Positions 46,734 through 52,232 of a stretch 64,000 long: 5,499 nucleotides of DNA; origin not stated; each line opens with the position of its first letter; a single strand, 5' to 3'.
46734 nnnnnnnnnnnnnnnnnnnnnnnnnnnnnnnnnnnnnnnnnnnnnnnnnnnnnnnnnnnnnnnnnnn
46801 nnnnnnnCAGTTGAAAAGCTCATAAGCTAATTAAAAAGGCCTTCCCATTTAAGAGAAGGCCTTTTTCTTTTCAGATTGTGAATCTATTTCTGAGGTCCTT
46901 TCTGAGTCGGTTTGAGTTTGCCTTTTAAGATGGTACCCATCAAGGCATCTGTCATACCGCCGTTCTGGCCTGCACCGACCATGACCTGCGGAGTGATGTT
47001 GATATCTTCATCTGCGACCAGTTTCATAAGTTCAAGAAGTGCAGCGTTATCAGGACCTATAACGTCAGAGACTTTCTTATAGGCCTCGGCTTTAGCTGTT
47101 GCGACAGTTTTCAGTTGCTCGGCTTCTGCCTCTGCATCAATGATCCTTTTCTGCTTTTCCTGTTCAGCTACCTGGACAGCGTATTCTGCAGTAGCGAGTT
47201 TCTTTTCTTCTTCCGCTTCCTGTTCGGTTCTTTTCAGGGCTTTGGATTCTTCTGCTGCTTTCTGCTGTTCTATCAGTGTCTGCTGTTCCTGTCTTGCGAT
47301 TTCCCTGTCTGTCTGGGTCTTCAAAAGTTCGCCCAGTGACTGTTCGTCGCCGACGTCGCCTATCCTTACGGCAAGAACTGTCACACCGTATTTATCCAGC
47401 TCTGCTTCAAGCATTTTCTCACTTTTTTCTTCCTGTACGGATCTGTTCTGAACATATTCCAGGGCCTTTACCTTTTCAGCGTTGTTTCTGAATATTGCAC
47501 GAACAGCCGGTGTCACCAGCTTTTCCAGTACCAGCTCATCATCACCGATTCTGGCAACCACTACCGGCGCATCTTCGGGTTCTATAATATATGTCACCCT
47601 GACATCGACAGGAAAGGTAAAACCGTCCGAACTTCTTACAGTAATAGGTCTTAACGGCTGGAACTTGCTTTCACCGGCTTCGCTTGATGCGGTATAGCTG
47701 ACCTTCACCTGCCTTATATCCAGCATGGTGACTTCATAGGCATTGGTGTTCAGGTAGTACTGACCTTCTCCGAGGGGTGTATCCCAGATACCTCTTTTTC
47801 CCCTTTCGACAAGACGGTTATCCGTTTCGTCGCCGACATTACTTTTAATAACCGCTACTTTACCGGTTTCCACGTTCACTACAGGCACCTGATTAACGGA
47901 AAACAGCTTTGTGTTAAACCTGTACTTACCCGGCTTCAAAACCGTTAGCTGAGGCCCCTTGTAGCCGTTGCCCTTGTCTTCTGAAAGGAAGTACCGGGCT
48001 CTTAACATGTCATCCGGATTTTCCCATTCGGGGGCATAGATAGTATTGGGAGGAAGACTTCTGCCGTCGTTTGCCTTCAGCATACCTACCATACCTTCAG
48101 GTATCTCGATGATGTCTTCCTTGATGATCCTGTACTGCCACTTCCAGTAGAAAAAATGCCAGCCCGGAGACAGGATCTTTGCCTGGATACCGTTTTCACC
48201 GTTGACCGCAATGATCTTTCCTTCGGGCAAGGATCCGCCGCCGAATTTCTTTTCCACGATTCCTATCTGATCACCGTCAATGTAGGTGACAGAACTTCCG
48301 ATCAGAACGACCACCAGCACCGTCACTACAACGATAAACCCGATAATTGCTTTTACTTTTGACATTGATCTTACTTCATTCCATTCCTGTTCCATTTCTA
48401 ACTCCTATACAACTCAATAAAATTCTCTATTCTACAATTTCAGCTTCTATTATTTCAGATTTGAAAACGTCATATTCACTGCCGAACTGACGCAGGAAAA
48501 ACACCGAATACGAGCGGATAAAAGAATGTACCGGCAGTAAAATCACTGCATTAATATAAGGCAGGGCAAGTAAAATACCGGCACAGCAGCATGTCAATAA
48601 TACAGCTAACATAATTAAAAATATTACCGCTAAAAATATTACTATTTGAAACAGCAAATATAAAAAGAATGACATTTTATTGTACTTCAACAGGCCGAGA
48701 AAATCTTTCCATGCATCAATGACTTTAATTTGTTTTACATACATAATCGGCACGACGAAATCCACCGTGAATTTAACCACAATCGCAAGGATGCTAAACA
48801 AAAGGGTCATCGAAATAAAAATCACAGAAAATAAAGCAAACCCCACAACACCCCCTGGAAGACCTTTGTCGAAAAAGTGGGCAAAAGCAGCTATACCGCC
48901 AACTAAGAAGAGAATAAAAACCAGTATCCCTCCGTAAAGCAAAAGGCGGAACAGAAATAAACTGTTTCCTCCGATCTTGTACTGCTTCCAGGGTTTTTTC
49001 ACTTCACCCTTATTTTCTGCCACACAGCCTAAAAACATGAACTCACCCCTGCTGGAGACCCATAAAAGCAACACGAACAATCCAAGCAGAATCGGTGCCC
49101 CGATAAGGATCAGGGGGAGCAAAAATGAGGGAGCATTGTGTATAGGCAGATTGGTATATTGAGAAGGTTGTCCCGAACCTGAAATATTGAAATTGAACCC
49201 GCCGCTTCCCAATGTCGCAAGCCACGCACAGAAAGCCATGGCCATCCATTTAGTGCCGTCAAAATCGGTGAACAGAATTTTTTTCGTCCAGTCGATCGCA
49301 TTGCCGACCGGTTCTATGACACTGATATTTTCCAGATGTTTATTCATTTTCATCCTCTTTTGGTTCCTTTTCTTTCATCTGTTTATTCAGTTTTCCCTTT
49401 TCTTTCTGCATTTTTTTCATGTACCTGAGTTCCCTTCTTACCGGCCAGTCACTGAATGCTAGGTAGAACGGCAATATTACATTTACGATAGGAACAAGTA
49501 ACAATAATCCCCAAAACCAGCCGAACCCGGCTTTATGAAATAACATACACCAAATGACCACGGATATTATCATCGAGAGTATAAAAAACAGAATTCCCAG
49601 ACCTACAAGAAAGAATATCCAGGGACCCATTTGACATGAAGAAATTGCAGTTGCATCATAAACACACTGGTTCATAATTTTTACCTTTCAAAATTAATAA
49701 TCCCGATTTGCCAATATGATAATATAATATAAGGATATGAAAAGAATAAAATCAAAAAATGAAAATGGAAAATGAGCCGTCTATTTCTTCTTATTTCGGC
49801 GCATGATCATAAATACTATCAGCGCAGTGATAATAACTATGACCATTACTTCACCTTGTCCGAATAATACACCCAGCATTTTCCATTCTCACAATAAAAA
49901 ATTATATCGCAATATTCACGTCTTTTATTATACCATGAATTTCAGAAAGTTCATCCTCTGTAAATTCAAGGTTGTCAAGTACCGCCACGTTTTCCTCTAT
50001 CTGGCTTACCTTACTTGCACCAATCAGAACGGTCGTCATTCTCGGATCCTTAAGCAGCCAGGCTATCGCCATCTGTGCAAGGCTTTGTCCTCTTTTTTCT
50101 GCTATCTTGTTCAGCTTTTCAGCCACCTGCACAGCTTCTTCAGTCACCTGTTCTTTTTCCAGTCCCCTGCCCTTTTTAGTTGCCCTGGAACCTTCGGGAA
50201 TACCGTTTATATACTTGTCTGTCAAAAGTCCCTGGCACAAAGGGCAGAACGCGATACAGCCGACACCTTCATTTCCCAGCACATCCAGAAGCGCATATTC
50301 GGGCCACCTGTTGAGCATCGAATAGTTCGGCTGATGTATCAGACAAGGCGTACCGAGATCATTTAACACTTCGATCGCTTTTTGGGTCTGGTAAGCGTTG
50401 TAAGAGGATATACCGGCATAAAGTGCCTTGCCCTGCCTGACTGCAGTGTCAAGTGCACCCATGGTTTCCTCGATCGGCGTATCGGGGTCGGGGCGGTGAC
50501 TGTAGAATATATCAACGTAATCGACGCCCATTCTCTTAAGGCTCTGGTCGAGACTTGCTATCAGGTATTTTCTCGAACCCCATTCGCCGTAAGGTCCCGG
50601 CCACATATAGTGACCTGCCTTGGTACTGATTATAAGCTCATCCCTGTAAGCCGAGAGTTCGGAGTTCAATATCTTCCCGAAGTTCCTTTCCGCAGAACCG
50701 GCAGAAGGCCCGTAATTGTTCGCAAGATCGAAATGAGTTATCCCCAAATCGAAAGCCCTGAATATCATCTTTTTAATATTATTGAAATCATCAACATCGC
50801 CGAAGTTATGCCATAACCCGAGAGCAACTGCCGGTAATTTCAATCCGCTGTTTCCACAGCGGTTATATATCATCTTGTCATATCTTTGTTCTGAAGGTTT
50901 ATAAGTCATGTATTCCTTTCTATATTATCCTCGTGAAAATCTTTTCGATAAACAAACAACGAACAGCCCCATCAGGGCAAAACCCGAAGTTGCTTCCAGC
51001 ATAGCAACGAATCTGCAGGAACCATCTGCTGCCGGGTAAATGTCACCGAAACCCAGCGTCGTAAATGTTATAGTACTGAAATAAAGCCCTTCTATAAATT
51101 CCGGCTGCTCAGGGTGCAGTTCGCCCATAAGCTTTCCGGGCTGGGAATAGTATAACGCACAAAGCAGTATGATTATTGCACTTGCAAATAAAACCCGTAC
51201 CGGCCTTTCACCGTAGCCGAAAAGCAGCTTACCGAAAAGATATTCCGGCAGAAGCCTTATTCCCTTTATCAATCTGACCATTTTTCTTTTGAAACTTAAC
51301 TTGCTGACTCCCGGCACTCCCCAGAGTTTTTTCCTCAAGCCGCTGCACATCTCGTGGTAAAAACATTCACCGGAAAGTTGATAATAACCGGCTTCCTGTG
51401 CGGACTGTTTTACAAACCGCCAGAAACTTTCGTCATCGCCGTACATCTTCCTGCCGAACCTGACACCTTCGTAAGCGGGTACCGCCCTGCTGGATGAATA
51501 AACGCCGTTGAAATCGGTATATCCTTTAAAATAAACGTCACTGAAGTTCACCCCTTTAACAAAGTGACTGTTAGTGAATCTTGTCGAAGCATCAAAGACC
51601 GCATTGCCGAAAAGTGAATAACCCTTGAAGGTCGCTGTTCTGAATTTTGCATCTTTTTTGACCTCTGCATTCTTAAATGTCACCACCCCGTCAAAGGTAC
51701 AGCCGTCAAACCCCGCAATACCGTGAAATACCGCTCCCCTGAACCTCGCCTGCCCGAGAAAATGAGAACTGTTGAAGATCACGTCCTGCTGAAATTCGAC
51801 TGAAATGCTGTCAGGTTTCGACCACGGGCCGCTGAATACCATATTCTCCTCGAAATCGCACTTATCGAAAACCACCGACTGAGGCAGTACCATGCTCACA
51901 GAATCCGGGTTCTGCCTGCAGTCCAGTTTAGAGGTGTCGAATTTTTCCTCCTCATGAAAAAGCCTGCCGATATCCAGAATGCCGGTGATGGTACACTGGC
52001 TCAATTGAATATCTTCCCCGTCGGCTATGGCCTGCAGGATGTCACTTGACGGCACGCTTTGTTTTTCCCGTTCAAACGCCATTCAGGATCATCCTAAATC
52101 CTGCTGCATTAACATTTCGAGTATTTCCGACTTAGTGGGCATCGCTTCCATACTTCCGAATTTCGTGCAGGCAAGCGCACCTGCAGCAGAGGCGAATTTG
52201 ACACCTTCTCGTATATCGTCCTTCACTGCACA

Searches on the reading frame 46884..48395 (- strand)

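Call 22: search_protein_families(library=pfam, proteins=[window:46884-48395:-], max_evalue=0.0001)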
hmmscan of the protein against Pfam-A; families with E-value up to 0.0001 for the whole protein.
window:46884-48395:- (503 aa): 1 family
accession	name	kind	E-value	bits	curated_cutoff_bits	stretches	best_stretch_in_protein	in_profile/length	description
PF01145.31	Band_7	-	1.2e-19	71.4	23.6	1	175-380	3-174/176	SPFH domain / Band 7 family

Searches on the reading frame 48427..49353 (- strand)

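Call 23: search_protein_families(library=pfam, proteins=[window:48427-49353:-], max_evalue=0.0001)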
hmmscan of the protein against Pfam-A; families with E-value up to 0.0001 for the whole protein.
window:48427-49353:- (308 aa): 1 family
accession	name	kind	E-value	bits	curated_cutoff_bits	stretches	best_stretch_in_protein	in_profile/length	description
PF24400.1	DUF7544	-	2.2e-38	132.6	27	1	12-264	3-241/302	Family of unknown function (DUF7544)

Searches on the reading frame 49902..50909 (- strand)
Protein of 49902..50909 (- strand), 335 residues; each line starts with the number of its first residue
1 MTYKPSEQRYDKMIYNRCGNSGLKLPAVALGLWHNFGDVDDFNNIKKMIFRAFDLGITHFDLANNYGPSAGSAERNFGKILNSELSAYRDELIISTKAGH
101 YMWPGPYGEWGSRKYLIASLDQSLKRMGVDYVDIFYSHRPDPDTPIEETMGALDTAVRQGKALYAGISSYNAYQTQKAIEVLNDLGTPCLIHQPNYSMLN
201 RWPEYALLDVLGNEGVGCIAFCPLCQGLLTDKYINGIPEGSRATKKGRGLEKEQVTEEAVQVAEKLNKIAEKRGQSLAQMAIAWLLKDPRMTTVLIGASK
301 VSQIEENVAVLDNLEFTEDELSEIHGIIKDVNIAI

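Call 23: search_protein_families(library=pfam, proteins=[window:49902-50909:-], max_evalue=0.0001)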
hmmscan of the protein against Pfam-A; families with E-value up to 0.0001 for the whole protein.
window:49902-50909:- (335 aa): 1 family
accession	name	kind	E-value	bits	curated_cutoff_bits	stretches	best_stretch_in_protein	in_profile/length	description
PF00248.27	Aldo_ket_red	-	5.5e-73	246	24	1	28-328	2-290/291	Aldo/keto reductase family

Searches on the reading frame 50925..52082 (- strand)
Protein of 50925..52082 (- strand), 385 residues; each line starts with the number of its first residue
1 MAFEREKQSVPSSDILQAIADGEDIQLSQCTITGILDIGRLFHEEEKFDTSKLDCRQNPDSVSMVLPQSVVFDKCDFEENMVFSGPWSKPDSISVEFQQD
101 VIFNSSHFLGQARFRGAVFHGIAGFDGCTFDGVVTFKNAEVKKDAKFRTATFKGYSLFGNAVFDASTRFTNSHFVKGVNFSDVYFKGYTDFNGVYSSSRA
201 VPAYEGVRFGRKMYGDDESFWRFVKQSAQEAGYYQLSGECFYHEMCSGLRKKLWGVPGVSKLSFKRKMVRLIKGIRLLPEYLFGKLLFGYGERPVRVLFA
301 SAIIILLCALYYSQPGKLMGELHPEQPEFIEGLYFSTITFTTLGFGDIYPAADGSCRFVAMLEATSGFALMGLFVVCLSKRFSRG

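Call 23: search_protein_families(library=pfam, proteins=[window:50925-52082:-], max_evalue=0.0001)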
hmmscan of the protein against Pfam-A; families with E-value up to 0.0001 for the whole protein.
window:50925-52082:- (385 aa): 2 families
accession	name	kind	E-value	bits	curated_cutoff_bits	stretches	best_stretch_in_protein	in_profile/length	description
PF13576.12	Pentapeptide_3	-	2.1e-17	63.5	27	3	147-193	1-46/48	Pentapeptide repeats (9 copies)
PF07885.22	Ion_trans_2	-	1.1e-14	54.5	22.5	1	303-382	5-77/79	Ion channel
